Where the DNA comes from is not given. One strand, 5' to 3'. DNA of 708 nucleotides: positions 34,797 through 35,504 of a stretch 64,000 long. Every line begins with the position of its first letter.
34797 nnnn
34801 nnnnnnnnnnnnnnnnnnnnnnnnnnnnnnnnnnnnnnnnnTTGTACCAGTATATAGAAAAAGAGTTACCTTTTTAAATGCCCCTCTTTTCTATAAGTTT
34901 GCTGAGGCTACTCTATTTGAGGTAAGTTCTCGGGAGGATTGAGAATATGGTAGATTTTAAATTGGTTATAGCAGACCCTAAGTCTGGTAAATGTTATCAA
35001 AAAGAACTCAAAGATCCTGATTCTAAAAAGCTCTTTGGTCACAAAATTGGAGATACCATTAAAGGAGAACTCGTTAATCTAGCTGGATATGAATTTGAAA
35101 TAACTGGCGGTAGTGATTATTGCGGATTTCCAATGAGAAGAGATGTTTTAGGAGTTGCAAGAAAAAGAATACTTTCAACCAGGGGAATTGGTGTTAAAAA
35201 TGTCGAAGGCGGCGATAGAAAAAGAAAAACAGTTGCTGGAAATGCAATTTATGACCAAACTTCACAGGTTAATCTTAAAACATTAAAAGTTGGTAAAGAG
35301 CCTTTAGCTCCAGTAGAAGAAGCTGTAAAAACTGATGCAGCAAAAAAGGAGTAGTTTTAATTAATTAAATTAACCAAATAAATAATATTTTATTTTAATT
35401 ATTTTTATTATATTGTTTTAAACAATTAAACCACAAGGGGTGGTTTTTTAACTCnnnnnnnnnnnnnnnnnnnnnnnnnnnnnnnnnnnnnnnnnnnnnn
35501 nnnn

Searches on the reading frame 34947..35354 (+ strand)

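Call 9: search_protein_families(library=pfam, proteins=[window:34947-35354:+], max_evalue=0.001)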
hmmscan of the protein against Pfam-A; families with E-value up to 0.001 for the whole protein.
window:34947-35354:+ (135 aa): 1 family
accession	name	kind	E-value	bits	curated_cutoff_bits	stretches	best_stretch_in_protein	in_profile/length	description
PF01092.24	Ribosomal_S6e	-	2e-33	115.4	26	1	4-121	1-121/125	Ribosomal protein S6e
